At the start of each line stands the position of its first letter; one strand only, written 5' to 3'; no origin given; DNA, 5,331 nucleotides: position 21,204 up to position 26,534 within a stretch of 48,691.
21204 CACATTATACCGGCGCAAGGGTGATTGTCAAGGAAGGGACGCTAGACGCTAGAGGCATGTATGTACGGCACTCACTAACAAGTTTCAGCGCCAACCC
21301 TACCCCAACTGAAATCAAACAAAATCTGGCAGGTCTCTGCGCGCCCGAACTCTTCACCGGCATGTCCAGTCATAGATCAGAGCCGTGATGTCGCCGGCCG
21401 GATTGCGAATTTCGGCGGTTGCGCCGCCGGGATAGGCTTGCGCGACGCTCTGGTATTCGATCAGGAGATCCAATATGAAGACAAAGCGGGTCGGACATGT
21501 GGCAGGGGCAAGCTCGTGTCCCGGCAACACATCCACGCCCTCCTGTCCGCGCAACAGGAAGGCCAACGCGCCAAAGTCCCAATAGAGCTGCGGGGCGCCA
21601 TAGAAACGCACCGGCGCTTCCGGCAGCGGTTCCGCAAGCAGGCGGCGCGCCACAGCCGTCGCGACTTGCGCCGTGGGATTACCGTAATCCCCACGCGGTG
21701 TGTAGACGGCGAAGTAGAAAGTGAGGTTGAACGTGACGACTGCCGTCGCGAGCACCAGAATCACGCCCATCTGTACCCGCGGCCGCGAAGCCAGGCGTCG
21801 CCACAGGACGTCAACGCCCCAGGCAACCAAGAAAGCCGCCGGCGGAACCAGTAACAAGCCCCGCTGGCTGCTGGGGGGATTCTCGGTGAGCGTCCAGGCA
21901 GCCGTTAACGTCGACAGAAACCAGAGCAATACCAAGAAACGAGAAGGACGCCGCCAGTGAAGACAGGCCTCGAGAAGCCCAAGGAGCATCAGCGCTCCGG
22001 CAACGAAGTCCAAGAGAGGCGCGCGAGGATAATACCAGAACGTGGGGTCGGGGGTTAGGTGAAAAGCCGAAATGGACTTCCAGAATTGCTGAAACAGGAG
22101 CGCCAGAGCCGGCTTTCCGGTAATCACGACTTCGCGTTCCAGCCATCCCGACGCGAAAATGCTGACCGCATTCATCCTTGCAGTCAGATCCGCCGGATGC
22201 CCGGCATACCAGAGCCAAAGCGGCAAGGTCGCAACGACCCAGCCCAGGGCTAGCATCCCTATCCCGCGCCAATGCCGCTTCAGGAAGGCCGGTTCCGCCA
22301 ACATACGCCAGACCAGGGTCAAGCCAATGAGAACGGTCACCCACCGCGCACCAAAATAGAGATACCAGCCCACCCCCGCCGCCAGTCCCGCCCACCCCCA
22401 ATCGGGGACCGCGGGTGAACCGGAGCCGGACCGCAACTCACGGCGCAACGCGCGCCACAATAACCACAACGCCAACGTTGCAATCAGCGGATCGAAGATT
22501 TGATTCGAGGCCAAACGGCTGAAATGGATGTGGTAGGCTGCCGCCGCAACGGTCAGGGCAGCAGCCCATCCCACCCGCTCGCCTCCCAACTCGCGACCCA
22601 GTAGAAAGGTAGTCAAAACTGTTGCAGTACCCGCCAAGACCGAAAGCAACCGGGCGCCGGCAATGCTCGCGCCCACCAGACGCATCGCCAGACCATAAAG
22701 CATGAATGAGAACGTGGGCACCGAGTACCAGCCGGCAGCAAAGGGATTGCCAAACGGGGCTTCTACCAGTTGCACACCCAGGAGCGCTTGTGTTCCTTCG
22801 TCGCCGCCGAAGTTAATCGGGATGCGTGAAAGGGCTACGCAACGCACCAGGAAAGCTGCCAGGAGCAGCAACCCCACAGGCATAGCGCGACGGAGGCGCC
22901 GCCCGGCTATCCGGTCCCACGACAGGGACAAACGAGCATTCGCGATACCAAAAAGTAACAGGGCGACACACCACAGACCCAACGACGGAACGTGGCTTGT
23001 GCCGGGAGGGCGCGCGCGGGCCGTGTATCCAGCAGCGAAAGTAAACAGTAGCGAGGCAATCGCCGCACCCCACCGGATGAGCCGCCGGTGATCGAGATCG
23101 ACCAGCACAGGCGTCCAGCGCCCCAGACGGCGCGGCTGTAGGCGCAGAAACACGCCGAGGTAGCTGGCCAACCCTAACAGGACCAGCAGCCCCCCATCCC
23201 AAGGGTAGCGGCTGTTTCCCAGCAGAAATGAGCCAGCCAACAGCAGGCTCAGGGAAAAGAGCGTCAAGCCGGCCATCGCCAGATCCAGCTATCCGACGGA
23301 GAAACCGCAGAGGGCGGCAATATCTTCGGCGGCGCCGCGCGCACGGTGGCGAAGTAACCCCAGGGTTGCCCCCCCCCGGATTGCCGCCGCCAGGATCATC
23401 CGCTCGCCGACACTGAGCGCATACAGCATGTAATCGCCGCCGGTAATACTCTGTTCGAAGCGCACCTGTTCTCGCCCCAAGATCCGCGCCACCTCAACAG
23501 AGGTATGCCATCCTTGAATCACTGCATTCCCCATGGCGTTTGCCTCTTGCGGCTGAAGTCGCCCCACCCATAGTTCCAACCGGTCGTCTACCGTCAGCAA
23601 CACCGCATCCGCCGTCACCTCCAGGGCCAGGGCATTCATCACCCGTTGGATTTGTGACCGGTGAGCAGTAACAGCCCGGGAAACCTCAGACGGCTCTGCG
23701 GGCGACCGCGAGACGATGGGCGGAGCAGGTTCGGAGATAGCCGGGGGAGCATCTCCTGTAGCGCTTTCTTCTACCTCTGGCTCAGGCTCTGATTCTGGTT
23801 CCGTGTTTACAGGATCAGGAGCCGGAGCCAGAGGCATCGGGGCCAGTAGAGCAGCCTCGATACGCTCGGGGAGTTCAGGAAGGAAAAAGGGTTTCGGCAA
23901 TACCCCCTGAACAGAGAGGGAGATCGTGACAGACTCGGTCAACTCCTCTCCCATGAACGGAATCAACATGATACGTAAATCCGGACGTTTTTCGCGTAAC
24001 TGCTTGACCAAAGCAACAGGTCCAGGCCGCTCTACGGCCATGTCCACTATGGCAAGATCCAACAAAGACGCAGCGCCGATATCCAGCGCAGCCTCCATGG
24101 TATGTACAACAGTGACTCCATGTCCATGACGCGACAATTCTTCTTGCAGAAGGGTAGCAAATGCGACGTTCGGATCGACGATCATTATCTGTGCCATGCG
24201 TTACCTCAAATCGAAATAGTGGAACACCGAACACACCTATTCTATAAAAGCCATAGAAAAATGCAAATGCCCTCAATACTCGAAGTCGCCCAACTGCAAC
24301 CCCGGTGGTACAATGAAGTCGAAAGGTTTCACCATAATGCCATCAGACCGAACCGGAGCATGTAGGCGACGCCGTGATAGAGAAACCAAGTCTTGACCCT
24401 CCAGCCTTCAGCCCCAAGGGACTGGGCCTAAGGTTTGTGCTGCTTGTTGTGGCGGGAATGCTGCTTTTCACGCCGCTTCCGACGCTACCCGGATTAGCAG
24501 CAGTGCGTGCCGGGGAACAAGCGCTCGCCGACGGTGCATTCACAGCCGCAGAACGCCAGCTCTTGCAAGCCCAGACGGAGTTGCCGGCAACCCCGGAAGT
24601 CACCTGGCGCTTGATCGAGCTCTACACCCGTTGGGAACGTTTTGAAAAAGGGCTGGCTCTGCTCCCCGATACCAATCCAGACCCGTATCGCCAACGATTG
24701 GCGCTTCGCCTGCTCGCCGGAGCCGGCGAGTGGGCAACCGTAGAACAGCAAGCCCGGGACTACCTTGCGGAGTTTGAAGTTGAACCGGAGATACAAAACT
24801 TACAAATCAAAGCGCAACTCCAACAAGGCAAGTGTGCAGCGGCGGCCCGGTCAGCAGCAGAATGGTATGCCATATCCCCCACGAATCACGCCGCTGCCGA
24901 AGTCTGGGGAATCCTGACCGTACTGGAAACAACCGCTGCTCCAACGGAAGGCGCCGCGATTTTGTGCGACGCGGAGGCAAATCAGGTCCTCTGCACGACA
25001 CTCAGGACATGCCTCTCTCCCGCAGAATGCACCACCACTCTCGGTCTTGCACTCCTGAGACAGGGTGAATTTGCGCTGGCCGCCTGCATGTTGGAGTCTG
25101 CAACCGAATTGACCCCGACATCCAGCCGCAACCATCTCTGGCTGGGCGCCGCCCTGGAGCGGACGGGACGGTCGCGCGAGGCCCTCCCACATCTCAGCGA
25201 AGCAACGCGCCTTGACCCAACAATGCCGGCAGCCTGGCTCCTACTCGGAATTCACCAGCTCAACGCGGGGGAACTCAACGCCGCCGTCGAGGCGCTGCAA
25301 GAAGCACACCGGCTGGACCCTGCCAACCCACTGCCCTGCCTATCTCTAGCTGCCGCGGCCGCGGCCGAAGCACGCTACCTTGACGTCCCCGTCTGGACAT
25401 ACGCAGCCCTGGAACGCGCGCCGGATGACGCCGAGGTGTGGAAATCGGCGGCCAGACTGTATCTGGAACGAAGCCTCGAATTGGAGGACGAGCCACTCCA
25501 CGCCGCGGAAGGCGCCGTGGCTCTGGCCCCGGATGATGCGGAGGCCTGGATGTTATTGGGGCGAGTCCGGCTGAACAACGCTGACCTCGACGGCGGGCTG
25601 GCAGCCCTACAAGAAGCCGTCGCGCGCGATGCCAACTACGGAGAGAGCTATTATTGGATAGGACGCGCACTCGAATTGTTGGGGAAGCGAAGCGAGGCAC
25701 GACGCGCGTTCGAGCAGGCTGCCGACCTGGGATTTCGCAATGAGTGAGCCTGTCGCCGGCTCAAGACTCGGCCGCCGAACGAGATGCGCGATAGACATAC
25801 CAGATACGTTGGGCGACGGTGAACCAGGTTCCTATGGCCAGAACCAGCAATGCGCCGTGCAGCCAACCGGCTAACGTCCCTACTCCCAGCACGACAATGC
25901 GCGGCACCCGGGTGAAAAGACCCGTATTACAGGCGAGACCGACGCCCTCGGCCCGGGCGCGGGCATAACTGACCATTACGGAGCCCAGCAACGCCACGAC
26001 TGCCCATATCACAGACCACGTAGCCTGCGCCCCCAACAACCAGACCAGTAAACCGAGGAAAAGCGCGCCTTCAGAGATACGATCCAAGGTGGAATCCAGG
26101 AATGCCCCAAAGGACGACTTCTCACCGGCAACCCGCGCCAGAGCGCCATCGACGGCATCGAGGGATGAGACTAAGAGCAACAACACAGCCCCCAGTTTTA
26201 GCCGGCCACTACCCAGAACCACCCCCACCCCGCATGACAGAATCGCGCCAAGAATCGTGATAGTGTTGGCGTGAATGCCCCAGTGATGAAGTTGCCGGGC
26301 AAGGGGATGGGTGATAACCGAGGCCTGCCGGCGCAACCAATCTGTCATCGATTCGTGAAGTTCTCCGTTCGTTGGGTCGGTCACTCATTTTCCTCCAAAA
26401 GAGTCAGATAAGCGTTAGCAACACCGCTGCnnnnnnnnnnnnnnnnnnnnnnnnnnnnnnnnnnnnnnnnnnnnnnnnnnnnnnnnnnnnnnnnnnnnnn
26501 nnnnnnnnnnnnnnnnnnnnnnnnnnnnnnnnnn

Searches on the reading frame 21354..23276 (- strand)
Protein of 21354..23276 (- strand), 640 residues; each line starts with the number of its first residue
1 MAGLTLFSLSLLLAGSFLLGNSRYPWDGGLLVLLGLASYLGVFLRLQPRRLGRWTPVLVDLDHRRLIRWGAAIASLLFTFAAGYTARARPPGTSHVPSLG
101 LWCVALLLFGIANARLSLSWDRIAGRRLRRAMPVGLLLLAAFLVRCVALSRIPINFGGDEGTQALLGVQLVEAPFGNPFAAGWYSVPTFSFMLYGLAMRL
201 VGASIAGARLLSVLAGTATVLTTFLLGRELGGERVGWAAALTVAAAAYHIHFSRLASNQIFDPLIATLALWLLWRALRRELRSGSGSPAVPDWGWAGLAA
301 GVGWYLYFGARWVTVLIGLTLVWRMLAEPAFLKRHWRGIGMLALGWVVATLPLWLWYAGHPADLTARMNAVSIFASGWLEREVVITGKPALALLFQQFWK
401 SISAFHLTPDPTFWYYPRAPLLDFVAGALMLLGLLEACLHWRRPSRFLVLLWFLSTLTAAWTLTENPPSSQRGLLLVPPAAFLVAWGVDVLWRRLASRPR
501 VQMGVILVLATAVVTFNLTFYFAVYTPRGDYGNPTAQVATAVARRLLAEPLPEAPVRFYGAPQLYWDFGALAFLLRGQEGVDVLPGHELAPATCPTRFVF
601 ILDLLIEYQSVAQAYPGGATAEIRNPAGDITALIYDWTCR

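Call 37: search_protein_families(library=pfam, proteins=[window:21354-23276:-], max_evalue=0.00001)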
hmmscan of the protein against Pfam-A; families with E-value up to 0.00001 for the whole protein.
window:21354-23276:- (640 aa): 1 family
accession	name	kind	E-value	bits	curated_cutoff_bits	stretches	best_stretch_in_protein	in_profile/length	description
PF13231.12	PMT_2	-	1.2e-06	29.3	26.1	1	187-354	3-158/160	Dolichyl-phosphate-mannose-protein mannosyltransferase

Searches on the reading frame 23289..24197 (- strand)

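Call 75: search_protein_families(library=pfam, proteins=[window:23289-24197:-], max_evalue=0.0001)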
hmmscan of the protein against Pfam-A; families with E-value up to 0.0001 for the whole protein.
window:23289-24197:- (302 aa): 1 family
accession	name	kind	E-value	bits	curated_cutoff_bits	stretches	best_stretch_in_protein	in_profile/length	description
PF00072.30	Response_reg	-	1.2e-08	35.6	30.2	1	4-113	1-110/111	Response regulator receiver domain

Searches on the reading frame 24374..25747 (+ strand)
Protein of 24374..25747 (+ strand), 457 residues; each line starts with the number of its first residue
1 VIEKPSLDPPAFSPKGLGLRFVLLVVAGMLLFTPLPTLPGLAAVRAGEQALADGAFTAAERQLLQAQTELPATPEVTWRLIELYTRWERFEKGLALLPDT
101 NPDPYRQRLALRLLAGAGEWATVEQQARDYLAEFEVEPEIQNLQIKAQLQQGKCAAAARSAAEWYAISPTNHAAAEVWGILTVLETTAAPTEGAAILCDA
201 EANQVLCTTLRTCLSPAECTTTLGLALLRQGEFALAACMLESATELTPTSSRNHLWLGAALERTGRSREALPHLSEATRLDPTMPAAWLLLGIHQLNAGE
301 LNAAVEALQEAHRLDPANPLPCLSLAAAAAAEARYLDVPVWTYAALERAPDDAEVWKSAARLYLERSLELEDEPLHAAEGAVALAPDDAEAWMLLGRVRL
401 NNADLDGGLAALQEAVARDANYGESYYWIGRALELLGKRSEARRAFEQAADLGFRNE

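Call 37: search_protein_families(library=pfam, proteins=[window:24374-25747:+], max_evalue=0.00001)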
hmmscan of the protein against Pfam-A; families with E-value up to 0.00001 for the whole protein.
window:24374-25747:+ (457 aa): 10 families
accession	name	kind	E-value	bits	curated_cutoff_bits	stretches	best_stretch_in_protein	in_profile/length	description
PF07719.23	TPR_2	-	8.8e-18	63.3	27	0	424-452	2-30/34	Tetratricopeptide repeat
PF13414.12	TPR_11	-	1.5e-17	63.4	26.8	0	299-328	8-37/42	TPR repeat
PF13431.12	TPR_17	-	2.2e-17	62.3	24.4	0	241-271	3-33/34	Tetratricopeptide repeat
PF13432.12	TPR_16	-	3.5e-15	56.6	32.7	2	261-319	7-65/65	Tetratricopeptide repeat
PF13181.12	TPR_8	-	5.1e-15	54.7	25.7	0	424-452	2-30/34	Tetratricopeptide repeat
PF14559.12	TPR_19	-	9.4e-15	55.1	25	1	265-318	5-58/68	Tetratricopeptide repeat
PF13428.12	TPR_14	-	5.2e-14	51.8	23.5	0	254-292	4-42/44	Tetratricopeptide repeat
PF00515.34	TPR_1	-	8.9e-14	51.1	27.8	0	286-318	2-34/34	Tetratricopeptide repeat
PF23914.1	TPR_CcmH_CycH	-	1.2e-10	41.9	42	0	385-444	46-105/158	Cytochrome c-type biogenesis protein H TPR domain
PF12895.13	ANAPC3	-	7.1e-07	29.9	27.2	0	222-276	28-81/82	Anaphase-promoting complex, cyclosome, subunit 3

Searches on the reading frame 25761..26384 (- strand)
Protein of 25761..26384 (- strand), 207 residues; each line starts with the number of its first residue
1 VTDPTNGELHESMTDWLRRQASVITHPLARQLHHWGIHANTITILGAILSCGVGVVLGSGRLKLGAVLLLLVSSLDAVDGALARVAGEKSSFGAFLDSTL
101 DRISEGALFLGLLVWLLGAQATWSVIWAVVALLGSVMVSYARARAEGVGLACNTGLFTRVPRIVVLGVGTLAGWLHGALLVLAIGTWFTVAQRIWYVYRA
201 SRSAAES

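Call 75: search_protein_families(library=pfam, proteins=[window:25761-26384:-], max_evalue=0.0001)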
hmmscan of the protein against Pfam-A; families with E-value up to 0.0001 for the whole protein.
window:25761-26384:- (207 aa): 1 family
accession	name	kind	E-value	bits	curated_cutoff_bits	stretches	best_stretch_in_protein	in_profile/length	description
PF01066.26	CDP-OH_P_transf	-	2.5e-14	54.4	22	1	38-184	3-147/152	CDP-alcohol phosphatidyltransferase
